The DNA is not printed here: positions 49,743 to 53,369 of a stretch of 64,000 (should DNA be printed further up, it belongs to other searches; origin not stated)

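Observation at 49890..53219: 1109-aa ORF in the EPS operon combining NTase-like, NDK-like, kinase-like and beta-propeller-phytase-like modules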

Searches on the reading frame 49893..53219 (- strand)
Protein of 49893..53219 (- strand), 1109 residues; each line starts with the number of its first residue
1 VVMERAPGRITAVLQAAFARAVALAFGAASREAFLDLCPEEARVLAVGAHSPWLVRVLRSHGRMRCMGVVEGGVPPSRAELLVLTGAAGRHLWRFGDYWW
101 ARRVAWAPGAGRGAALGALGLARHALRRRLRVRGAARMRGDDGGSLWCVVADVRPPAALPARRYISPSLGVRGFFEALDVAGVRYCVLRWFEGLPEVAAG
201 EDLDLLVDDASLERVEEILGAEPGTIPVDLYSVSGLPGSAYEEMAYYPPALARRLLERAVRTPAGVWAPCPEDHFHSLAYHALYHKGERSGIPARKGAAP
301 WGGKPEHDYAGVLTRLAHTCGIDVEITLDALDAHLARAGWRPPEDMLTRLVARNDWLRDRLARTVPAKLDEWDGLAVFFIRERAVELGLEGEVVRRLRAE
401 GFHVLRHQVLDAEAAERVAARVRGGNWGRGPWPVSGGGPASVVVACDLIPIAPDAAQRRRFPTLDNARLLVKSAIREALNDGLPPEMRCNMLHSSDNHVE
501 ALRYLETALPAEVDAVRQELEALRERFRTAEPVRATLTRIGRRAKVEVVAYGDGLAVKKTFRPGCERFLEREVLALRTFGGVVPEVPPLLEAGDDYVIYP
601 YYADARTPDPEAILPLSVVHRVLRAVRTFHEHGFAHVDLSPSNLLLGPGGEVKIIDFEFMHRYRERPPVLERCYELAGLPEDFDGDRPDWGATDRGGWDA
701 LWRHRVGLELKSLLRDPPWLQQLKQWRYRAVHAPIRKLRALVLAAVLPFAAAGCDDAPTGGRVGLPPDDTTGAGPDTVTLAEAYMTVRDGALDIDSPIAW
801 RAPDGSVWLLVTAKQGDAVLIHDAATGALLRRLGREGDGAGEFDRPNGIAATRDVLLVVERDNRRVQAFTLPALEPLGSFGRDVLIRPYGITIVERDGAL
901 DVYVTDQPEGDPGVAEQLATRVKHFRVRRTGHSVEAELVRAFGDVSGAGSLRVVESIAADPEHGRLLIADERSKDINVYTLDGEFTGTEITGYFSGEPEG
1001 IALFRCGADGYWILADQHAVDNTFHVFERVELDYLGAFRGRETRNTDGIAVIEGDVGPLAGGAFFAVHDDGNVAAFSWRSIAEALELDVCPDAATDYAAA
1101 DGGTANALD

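Call 3: search_protein_families(library=pfam, proteins=[window:49893-53219:-], max_evalue=1)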
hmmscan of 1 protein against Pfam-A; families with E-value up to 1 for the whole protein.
window:49893-53219:- (1109 aa): 9 families
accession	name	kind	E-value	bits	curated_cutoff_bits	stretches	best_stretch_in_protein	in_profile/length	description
PF00069.31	Pkinase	-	1.2e-07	31.8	31.7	1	618-668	103-153/263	Protein kinase domain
PF06293.20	Kdo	-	0.0031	17.4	21.3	1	602-658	109-167/207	Lipopolysaccharide kinase (Kdo/WaaP) family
PF03109.22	ABC1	-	0.013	15.1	22.9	1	626-665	180-219/244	ABC1 atypical kinase-like domain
PF15142.11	INCA1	-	0.027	14.9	27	1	481-555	69-143/178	INCA1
PF01163.29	RIO1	-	0.068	13.2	22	1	618-658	109-149/187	RIO domain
PF14907.12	NTP_transf_5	-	0.19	11.7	31.2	0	201-222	95-116/249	Uncharacterised nucleotidyltransferase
PF01633.27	Choline_kinase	-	0.21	11.3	29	1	633-659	163-190/300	Choline/ethanolamine kinase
PF17170.10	DUF5128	-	0.21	11.2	22.9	1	809-871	56-119/321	6-bladed beta-propeller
PF14531.12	Kinase-like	-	0.24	11.1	25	1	621-667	153-199/289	Kinase-like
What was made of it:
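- On Pol-beta nucleotidyltransferase superfamily (NTP_transf_5, ANT-like): E 0.19, 11.7 bits against a cutoff of 31.2 (call 3).
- Checked: Pfam PF14907 scores only E 0.19 (call 3).
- Tried and rejected: Pfam NDK and NTP_transf_5 membership: not met (call 3).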

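Call 4: search_protein_families(library=ncbifam, proteins=[window:49893-53219:-], max_evalue=1)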
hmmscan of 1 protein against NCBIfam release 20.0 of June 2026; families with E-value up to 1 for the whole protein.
window:49893-53219:- (1109 aa): 12 families
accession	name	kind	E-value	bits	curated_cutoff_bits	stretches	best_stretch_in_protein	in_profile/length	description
NF038151.1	lanthi_synth_III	equivalog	8.3e-09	34.4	575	1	616-666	339-389/833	class III lanthionine synthetase LanKC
NF035926.1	scyF_NHL_VPEP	equivalog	1.8e-08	34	350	2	885-1005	41-153/376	scytonemin biosynthesis PEP-CTERM protein ScyF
NF038150.1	lanthi_synth_IV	equivalog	2.8e-07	29.2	650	1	615-666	300-351/851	class IV lanthionine synthetase LanL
NF033483.0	PknB_PASTA_kin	equivalog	7.3e-06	25.3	450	1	617-657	111-151/563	Stk1 family PASTA domain-containing Ser/Thr kinase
NF002475.0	PRK01723.1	equivalog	0.00011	21.4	142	1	620-658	150-188/241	3-deoxy-D-manno-octulosonic acid kinase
NF047741.1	antiphage_MADS6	equivalog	0.00044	18.9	460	1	616-659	302-345/612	methylation-associated defense system protein kinase MAD6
TIGR03724.2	arch_bud32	equivalog_domain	0.0038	16.7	125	1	617-659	89-130/193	KEOPS complex kinase/ATPase Bud32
NF006620.0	PRK09188.1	equivalog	0.0039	16.3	490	1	566-667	65-166/365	serine/threonine protein kinase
NF009651.0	PRK13184.1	equivalog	0.0043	15.1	839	1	616-657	116-157/932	serine/threonine-protein kinase PknD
NF052427.1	StpK7MSMEG_1200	equivalog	0.053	12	900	1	614-659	109-154/601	serine/threonine protein kinase StpK7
NF011464.0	PRK14879.1-7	equivalog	0.13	12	246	1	616-659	106-148/221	Kae1-associated kinase Bud32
NF007174.0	PRK09605.1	equivalog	0.16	10.4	447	1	617-659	431-472/535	bifunctional N(6)-L-threonylcarbamoyladenine synthase/serine/threonine protein kinase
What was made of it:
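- The order kinase, hydrophobic segment, propeller formally resembles PknD (NCBIfam PknD hit, E 0.004, over the catalytic loop only; call 4).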

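Call 5: search_solved_structures(query=window:49893-53219:-, max_evalue=1, show_alignments=3)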
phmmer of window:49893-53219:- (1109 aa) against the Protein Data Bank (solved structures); distinct sequences matched with E-value up to 1: 705 (the best 60 are shown).
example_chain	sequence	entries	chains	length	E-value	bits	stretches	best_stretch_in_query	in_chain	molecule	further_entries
8j72_A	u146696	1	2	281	1.6e-18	69.2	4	825-867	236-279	E3 ubiquitin-protein ligase TRIM71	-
7qrx_A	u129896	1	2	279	6.5e-17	63.8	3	827-873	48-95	E3 ubiquitin-protein ligase TRIM71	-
9jur_A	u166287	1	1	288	6.8e-17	63.8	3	827-872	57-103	E3 ubiquitin-protein ligase TRIM71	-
6fpt_A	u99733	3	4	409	4.9e-16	60.9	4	827-873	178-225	E3 ubiquitin-protein ligase TRIM71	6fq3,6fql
6d69_A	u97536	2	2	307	2.8e-10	41.8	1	811-869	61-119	NHL Repeat Region of D. melanogaster Thin | Thin, isoform D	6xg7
7qrw_A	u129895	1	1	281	5.5e-07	30.9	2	810-872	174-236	Isoform 4 of Tripartite motif-containing protein 3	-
7b2r_A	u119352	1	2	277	6.4e-07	30.7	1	819-894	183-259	Tripartite motif-containing protein 2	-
7b96_A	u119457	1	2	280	6.9e-07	30.6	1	826-894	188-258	Isoform 2 of Tripartite motif-containing protein 2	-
7qrv_A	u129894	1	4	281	6.9e-07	30.6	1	819-894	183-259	Tripartite motif-containing protein 2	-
9ruj_A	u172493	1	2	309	0.001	20.1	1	617-665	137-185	Serine/threonine-protein kinase StkP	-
5eh0_A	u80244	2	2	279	0.001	20.1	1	621-662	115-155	Dual specificity protein kinase TTK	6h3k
4js8_A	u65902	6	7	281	0.001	20.1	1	621-662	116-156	Dual specificity protein kinase TTK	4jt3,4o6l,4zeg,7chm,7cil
7chn_A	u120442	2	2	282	0.001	20.1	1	621-662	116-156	Dual specificity protein kinase TTK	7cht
7cja_A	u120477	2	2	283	0.001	20.1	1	621-662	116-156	Dual specificity protein kinase TTK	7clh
4d2s_A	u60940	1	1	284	0.0011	20.1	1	621-662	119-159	DUAL SPECIFICITY PROTEIN KINASE TTK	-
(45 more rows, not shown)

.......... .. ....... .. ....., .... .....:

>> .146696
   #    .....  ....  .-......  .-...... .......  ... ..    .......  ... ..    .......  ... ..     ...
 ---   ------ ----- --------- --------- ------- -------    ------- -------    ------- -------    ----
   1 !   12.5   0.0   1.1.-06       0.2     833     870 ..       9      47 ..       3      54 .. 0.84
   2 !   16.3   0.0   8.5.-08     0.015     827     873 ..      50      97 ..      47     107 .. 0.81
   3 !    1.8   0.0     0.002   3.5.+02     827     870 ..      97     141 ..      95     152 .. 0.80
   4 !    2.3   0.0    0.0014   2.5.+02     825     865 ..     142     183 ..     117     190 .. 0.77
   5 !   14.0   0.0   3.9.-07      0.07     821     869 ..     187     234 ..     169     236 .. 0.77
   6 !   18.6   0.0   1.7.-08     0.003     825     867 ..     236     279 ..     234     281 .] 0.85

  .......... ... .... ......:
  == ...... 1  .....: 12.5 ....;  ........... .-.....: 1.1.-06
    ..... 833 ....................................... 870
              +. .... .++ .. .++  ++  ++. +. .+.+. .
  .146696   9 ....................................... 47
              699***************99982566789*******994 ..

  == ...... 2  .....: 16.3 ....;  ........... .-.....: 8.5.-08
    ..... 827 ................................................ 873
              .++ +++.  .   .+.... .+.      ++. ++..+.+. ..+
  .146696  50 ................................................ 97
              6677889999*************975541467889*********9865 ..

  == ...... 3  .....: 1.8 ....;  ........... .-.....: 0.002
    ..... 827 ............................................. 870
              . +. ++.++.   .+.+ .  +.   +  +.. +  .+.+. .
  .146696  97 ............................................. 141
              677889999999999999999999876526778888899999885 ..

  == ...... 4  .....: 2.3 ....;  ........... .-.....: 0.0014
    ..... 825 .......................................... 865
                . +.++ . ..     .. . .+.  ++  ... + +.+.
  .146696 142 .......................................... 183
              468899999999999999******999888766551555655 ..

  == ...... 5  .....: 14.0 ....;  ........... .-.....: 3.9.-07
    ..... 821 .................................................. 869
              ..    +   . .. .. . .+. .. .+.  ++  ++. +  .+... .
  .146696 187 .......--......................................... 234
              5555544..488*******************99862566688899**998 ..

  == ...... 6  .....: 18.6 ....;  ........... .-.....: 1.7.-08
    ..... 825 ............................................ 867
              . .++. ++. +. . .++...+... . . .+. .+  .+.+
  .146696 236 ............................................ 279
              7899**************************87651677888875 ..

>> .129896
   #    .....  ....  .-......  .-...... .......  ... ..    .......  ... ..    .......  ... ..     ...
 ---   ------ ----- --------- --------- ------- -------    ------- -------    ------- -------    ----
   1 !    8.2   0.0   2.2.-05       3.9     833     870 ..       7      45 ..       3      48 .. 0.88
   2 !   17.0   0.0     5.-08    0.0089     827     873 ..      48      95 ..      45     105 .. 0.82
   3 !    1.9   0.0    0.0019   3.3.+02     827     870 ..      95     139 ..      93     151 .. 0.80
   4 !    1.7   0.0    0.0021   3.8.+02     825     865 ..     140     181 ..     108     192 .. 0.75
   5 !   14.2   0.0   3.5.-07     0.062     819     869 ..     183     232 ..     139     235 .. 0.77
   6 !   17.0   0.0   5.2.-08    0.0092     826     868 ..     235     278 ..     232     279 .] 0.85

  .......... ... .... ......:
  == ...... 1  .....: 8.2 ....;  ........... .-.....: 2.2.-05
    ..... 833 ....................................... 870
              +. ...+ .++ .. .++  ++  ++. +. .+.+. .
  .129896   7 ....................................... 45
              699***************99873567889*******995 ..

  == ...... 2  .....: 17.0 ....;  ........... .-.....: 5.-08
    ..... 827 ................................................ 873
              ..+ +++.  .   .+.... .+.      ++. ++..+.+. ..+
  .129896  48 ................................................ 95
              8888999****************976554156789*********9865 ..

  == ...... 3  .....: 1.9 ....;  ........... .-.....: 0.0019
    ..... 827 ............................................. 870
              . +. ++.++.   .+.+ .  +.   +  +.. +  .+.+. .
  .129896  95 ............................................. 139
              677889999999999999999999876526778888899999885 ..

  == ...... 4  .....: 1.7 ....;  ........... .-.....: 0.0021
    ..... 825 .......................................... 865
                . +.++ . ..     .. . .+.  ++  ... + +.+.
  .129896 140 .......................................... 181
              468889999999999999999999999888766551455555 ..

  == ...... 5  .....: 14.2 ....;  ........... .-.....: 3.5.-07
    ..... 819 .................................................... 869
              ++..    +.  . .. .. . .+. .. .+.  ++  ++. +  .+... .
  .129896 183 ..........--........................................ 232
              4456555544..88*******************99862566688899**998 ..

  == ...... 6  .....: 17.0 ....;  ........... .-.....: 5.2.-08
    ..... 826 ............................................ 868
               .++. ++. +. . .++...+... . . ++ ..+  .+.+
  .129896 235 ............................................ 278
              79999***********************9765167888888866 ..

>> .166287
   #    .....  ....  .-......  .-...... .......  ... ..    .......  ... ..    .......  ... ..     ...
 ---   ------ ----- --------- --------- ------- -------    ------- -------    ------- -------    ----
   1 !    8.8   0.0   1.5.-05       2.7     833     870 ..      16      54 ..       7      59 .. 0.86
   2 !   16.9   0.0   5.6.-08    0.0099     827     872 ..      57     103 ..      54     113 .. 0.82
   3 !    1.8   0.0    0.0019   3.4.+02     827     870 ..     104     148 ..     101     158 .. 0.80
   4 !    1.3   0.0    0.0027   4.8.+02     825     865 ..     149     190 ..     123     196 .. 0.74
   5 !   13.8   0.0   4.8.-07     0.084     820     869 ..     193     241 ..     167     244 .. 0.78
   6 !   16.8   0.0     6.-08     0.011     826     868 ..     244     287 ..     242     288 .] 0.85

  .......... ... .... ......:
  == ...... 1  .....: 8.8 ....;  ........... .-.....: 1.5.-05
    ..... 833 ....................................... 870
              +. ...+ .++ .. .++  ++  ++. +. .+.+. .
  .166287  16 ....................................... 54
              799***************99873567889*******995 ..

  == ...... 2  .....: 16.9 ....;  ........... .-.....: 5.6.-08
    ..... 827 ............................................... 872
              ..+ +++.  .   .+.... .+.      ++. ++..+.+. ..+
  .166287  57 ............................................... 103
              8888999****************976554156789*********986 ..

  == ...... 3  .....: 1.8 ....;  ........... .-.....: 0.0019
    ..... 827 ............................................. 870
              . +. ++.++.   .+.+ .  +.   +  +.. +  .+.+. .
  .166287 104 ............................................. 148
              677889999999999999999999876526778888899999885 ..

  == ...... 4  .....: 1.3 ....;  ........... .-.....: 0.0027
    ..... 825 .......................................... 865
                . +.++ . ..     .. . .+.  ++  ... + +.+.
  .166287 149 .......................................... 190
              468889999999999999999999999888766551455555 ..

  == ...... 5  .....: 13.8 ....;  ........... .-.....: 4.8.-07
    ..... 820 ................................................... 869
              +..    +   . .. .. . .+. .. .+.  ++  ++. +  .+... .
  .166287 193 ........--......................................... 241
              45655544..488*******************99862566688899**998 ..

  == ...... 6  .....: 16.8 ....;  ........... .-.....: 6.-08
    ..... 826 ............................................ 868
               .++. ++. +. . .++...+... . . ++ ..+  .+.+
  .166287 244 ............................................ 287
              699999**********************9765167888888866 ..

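Call 15: find_homologous_proteins(query=window:49893-53219:-, max_evalue=0.001)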
Query window:49893-53219:- (1109 aa): 97 proteins with E <= 0.001 among 8000 candidates.
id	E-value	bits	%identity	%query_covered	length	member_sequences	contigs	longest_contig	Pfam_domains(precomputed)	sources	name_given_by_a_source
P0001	0.0e+0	2520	100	100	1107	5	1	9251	PF00069.32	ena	-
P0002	0.0e+0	1205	73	65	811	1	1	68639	-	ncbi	ncbi:MAG TPA: hypothetical protein VF158_01315 [Longimicrobiales bacterium]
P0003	0.0e+0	1196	72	65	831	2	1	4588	-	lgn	-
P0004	0.0e+0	1077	65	65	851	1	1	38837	PF00069.32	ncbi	-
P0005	0.0e+0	1057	66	64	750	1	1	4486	-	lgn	-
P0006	6.2e-243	827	53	66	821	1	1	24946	-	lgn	-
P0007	2.3e-235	802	53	64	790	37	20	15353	-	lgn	-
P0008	4.0e-180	619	43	64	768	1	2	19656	-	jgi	jgi:hypothetical protein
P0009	3.6e-171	590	47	60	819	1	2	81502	-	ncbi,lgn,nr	ncbi:MAG: hypothetical protein H0X65_00045 [Gemmatimonadetes bacterium]|nr:hypothetical protein [Gem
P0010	1.4e-170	588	46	60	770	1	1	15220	PF00069.32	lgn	-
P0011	1.5e-170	588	47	59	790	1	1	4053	-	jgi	jgi:hypothetical protein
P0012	4.3e-170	586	43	62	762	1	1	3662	-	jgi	jgi:hypothetical protein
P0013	1.4e-169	584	45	64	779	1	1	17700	-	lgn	-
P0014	9.0e-162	559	46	59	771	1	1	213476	-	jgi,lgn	-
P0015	2.5e-161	557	44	60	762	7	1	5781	-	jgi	jgi:hypothetical protein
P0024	3.4e-154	533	41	63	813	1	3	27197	-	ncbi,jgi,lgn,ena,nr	ncbi:MAG TPA: hypothetical protein VMY37_36765 [Thermoguttaceae bacterium]|nr:hypothetical protein [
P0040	8.7e-141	489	42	63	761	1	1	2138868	-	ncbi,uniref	ncbi:hypothetical protein [Georgenia alba]|uniref:Protein kinase domain-containing protein n=1 Tax=G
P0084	2.9e-112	395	42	49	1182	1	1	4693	PF01943.23,PF13440.12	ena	-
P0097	5.0e-71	258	33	46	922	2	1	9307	PF01982.23,PF01755.24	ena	-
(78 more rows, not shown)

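Call 18: find_encoding_contigs(protein=P0001, flank=10000, max_places=6)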
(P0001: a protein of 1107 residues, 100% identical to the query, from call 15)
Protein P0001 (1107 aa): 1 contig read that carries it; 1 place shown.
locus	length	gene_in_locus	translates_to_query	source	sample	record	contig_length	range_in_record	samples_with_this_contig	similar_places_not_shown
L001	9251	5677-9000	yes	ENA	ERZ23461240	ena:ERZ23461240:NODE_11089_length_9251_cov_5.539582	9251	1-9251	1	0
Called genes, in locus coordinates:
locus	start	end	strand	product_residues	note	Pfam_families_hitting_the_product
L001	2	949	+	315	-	?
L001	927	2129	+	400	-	PF13439:Glyco_transf_4 (weak), PF13579:Glyco_trans_4_4, PF20706:GT4-conflict, PF00534:Glycos_transf_1, PF13692:Glyco_trans_1_4, PF13524:Glyco_trans_1_2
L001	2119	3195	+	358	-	PF00535:Glycos_transf_2, PF10111:Glyco_tranf_2_2 (faint), PF13641:Glyco_tranf_2_3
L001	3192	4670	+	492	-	PF01943:Polysacc_synt, PF13440:Polysacc_synt_3, PF01554:MatE (weak)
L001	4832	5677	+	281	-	PF00535:Glycos_transf_2, PF10111:Glyco_tranf_2_2 (faint), PF13506:Glyco_transf_21 (weak), PF13641:Glyco_tranf_2_3, PF13632:Glyco_trans_2_3 (weak)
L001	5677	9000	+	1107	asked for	PF00069:Pkinase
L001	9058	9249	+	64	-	?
